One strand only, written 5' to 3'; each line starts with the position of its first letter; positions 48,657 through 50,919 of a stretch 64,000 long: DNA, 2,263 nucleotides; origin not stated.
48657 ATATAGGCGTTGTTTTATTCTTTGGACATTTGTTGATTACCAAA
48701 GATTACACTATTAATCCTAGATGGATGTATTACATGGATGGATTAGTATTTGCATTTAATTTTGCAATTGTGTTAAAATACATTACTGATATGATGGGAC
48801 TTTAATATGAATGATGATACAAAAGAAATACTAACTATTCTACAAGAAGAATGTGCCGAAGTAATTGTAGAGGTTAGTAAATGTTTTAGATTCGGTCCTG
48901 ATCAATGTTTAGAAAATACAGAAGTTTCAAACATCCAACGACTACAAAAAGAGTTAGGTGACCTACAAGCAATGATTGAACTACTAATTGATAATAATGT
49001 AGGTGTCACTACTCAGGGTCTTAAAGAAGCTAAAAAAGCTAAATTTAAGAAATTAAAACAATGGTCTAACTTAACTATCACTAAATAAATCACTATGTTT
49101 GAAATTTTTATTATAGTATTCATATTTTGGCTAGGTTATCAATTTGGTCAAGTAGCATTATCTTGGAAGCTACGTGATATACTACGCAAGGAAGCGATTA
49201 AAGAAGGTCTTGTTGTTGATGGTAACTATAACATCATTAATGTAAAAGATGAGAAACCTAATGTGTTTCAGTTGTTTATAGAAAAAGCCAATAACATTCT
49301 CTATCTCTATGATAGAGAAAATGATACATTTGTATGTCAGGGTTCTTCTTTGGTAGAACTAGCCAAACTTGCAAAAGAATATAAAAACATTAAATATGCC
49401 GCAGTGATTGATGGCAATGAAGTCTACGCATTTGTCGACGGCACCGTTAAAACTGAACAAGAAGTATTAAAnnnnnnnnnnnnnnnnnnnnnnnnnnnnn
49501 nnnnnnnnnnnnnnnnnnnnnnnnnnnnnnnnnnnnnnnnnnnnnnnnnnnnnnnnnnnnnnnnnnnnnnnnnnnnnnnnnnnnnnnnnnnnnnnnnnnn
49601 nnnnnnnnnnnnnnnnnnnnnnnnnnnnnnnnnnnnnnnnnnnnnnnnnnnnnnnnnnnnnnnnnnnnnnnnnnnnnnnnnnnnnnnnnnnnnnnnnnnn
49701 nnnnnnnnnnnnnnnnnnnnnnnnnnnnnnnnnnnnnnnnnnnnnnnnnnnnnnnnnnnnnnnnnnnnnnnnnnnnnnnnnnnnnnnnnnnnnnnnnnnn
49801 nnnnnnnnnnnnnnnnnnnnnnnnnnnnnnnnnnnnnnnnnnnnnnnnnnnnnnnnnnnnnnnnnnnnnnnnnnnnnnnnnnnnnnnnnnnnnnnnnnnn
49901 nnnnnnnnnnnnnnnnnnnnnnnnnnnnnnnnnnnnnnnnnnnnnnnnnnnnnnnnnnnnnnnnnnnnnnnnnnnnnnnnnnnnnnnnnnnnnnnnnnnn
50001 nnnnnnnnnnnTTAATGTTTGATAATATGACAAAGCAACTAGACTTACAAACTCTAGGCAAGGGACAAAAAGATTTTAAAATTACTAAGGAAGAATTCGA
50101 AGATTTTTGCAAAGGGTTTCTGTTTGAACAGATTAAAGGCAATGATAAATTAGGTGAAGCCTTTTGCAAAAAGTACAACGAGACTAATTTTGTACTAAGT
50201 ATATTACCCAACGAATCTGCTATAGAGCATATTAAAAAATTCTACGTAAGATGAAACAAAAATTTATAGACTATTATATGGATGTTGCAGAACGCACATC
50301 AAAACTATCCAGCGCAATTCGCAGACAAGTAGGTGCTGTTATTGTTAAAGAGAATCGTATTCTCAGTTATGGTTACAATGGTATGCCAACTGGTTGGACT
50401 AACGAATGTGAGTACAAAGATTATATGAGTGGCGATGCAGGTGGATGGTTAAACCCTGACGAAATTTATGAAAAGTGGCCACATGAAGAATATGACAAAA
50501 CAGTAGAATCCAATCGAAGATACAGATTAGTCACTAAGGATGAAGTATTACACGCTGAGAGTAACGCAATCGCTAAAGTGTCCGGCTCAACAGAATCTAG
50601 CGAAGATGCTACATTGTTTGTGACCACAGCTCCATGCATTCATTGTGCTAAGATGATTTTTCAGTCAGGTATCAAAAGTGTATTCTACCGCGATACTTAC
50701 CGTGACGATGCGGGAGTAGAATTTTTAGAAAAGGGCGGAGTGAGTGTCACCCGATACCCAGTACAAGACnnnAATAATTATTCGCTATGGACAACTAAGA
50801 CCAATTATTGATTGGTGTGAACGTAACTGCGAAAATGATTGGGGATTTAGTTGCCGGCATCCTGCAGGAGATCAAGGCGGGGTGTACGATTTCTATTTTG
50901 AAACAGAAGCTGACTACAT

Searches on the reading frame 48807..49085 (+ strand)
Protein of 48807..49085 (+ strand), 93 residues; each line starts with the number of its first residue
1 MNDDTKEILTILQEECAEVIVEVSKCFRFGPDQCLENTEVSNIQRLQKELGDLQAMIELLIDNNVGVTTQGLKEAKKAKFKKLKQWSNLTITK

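Call 12: search_protein_families(library=pfam, proteins=[window:48807-49085:+], max_evalue=0.01)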
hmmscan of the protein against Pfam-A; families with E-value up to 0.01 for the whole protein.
window:48807-49085:+ (93 aa): 1 family
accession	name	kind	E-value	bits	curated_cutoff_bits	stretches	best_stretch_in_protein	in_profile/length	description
PF03819.22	MazG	-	0.0024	18.6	22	1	6-53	4-36/74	MazG nucleotide pyrophosphohydrolase domain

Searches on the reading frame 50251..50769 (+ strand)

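Call 12: search_protein_families(library=pfam, proteins=[window:50251-50769:+], max_evalue=0.01)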
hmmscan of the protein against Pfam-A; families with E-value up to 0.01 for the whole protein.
window:50251-50769:+ (173 aa): 7 families
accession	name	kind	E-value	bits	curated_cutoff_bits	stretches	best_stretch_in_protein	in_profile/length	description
PF00383.29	dCMP_cyt_deam_1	-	6.4e-22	77.8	25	1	6-146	4-100/102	Cytidine and deoxycytidylate deaminase zinc-binding region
PF14437.12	MafB19-deam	-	3.4e-15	56.6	27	1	8-151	6-104/142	MafB19-like deaminase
PF14439.12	Bd3614-deam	-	1.3e-05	25.6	38.5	1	96-142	31-80/113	Bd3614-like deaminase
PF18750.7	SNAD4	-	0.00026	21.5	27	1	96-137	28-72/130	Secreted Novel AID/APOBEC-like Deaminase 4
PF08210.17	APOBEC_N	-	0.00088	19.8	25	1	90-138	36-87/170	APOBEC-like N-terminal domain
PF18774.7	APOBEC4_like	-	0.0016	18.8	26.7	1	89-137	23-73/131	APOBEC4-like -AID/APOBEC-deaminase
PF18778.7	NAD1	-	0.007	16.9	27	1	96-137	44-91/175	Novel AID APOBEC clade 1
